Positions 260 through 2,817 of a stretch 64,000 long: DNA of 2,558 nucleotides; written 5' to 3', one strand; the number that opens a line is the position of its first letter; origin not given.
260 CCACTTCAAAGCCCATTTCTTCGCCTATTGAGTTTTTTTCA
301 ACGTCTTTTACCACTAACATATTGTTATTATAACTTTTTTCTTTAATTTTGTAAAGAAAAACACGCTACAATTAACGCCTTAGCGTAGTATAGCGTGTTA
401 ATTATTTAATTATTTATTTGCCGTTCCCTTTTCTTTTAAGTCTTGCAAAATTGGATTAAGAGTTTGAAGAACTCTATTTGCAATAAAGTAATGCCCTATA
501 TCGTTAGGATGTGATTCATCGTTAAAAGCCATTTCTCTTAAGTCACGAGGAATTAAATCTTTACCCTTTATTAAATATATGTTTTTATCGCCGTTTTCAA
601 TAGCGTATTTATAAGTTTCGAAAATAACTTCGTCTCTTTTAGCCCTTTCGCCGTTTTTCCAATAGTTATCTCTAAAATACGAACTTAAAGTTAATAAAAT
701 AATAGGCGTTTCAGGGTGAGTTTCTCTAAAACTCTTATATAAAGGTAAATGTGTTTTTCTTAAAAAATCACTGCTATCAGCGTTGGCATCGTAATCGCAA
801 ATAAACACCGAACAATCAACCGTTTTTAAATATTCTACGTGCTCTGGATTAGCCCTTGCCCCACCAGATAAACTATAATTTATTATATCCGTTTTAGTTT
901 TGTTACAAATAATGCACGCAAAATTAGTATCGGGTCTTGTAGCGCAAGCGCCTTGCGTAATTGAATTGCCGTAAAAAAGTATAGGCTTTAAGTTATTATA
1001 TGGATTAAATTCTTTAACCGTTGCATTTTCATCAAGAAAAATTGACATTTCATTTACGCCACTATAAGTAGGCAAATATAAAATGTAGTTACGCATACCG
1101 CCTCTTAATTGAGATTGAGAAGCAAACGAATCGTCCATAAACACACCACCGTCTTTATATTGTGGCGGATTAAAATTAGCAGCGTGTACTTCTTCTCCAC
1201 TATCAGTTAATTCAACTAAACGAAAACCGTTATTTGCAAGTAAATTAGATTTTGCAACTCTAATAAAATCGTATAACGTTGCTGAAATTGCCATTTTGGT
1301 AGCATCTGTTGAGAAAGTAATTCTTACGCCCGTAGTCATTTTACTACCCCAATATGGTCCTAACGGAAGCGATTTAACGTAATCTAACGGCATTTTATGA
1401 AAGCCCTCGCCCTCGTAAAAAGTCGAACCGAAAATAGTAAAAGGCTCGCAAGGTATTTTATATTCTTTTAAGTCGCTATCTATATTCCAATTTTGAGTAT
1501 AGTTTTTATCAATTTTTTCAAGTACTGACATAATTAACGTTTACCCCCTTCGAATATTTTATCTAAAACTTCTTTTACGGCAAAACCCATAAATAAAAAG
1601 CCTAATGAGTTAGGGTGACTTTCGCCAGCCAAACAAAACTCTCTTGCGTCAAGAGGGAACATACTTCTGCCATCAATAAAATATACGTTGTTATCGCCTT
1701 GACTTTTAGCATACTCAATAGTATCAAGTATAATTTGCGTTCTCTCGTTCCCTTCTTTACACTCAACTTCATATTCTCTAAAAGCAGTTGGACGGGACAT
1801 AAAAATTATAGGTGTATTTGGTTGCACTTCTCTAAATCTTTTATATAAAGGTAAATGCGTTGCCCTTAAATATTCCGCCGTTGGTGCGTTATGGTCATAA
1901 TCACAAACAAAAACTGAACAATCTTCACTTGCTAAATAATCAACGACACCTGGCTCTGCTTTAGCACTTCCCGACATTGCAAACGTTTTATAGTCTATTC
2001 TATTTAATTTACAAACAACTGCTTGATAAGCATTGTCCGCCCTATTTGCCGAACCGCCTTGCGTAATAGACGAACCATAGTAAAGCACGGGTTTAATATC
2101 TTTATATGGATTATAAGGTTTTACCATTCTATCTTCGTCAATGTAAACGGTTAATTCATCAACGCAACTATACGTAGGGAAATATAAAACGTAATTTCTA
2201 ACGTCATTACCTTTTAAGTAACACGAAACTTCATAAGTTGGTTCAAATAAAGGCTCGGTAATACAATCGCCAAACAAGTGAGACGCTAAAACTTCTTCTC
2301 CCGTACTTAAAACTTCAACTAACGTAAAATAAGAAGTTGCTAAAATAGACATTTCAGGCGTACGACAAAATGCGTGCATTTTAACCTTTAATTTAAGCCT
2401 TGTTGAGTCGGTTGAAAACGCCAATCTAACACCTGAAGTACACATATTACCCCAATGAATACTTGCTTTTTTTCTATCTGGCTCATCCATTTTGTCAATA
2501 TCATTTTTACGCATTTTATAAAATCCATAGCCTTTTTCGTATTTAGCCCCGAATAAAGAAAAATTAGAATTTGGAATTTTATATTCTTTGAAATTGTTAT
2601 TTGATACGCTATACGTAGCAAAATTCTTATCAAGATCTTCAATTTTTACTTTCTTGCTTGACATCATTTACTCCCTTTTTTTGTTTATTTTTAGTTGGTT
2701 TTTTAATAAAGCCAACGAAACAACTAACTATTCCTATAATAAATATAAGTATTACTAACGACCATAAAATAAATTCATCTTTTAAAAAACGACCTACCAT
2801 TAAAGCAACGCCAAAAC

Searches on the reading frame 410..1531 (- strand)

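Call 72: search_protein_families(library=pfam, proteins=[window:410-1531:-], max_evalue=0.01)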
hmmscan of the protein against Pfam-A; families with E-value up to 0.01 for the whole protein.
window:410-1531:- (373 aa): 3 families
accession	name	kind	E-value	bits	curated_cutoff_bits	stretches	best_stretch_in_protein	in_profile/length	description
PF14606.12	Lipase_GDSL_3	-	2.6e-31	109.7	27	1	182-356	2-175/178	GDSL-like Lipase/Acylhydrolase family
PF14607.12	GxDLY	-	8.3e-12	45.6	27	1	33-172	11-146/146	N-terminus of Esterase_SGNH_hydro-type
PF13472.12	Lipase_GDSL_2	-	0.0092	16.9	32.9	0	186-347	1-176/178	GDSL-like Lipase/Acylhydrolase family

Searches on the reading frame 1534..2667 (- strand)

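Call 72: search_protein_families(library=pfam, proteins=[window:1534-2667:-], max_evalue=0.01)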
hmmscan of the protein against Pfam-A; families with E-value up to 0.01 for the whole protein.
window:1534-2667:- (377 aa): 3 families
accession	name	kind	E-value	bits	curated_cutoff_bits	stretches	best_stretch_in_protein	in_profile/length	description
PF14606.12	Lipase_GDSL_3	-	5.4e-23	82.6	27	1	192-362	2-171/178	GDSL-like Lipase/Acylhydrolase family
PF14607.12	GxDLY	-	1.4e-07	31.8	27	1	74-180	42-144/146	N-terminus of Esterase_SGNH_hydro-type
PF13472.12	Lipase_GDSL_2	-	0.00014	22.8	32.9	1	197-356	2-175/178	GDSL-like Lipase/Acylhydrolase family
